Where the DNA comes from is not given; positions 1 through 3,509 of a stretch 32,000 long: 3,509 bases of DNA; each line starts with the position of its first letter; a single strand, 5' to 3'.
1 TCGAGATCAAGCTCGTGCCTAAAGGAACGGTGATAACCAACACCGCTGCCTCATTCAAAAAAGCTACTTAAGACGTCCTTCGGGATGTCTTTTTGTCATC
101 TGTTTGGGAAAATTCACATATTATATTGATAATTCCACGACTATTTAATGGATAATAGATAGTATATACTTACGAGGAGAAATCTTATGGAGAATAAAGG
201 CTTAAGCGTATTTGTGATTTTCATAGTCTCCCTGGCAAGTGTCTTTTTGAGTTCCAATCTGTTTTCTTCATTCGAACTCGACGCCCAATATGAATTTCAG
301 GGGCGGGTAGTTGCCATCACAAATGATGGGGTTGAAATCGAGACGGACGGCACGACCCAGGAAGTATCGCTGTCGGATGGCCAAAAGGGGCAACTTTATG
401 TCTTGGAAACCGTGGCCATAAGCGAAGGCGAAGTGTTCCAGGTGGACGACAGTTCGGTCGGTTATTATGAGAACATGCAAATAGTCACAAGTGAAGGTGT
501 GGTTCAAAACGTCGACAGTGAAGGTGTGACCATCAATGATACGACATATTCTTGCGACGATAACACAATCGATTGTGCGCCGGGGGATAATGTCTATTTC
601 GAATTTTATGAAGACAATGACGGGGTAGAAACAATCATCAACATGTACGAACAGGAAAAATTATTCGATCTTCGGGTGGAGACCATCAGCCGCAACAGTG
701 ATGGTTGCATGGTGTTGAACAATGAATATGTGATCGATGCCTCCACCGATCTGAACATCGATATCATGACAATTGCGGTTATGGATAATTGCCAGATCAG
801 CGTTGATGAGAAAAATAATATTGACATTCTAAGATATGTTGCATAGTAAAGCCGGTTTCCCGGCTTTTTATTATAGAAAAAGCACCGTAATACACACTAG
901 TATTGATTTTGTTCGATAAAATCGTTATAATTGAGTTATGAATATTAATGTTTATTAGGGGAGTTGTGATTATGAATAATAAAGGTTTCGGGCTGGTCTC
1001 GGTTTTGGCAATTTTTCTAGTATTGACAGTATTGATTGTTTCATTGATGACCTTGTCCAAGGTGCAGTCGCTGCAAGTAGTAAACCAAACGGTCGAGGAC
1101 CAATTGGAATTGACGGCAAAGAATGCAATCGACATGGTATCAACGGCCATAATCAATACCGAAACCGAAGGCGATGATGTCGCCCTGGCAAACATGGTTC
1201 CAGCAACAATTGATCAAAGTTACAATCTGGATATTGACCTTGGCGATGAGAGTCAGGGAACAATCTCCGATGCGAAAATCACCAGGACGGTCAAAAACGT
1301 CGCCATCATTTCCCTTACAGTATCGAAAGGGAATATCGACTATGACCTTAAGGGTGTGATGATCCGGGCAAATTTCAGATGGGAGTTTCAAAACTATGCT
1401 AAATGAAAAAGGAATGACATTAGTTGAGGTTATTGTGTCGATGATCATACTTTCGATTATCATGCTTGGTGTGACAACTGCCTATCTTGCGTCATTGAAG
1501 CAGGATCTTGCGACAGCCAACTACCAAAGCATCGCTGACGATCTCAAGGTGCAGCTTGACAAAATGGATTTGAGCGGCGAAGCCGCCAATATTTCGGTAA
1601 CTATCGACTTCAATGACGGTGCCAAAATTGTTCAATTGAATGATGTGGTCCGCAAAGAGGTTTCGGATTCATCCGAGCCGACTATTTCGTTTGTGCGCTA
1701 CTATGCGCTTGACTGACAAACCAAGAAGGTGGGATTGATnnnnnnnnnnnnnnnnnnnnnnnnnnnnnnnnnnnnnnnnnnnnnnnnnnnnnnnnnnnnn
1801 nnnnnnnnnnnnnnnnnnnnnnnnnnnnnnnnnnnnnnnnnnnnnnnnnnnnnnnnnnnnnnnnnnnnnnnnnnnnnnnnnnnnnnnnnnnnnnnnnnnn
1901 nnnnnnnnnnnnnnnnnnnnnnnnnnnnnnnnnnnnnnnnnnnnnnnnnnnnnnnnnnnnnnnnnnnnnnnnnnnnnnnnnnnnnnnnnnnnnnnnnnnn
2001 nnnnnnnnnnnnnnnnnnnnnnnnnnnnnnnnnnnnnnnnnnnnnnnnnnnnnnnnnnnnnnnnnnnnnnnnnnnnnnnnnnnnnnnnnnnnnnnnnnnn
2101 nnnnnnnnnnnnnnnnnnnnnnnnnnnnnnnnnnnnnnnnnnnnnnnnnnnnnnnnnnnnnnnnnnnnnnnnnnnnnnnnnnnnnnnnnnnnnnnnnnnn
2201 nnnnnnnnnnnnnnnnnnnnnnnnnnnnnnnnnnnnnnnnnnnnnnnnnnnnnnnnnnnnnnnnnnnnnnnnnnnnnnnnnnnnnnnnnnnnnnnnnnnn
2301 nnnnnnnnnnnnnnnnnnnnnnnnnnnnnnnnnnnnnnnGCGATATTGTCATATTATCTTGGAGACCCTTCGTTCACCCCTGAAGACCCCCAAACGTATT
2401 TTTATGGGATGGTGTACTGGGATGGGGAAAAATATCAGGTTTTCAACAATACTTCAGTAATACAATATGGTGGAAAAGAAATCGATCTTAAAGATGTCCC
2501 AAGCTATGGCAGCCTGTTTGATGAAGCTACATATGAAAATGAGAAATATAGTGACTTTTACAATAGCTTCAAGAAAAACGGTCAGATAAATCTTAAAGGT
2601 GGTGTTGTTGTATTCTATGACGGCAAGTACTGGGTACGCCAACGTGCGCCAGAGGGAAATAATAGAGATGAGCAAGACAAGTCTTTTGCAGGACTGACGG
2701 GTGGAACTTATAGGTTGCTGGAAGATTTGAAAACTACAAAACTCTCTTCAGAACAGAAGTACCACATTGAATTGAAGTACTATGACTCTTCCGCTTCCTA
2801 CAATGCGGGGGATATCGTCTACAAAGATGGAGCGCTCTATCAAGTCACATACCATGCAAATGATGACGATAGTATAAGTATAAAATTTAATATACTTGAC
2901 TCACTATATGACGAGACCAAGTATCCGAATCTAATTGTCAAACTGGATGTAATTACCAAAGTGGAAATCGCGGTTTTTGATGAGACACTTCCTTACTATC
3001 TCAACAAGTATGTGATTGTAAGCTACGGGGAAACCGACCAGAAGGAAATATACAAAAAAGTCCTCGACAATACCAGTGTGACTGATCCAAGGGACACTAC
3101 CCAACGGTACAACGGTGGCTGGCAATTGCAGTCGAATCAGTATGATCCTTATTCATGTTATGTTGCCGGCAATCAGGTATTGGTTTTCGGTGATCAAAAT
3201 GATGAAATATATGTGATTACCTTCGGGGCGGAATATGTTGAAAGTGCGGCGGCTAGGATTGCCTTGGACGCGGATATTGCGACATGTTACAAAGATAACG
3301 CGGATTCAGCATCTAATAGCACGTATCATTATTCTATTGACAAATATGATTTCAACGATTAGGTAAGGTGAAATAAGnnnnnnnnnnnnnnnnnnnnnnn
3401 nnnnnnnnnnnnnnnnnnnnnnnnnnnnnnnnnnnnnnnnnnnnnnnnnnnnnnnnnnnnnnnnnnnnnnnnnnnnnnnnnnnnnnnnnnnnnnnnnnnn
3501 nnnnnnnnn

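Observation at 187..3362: Four consecutive prepilin-leader genes with no assembly machinery in 32 kb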

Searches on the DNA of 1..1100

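Call 82: search_rna_families(source=window, start=1, end=1100, threshold=evalue, max_evalue=1)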
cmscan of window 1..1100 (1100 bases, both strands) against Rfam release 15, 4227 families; matches with E-value up to 1: 0.
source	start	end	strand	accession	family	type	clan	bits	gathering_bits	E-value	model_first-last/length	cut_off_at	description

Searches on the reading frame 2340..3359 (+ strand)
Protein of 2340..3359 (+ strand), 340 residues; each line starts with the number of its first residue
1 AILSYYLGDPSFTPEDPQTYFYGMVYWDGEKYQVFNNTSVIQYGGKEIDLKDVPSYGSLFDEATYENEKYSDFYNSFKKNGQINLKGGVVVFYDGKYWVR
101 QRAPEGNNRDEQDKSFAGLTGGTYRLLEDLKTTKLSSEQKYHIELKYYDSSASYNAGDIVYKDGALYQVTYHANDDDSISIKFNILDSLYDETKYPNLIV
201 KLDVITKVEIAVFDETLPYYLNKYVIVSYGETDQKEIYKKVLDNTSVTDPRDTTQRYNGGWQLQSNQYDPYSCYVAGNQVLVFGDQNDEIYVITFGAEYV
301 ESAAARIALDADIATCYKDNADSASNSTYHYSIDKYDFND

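Call 83: search_dna_similar(query=window:2340-3359:+, collection=phages, mode=protein, max_evalue=0.01, max_rows=10)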
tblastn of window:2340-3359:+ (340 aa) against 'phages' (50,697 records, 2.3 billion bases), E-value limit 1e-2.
No match.
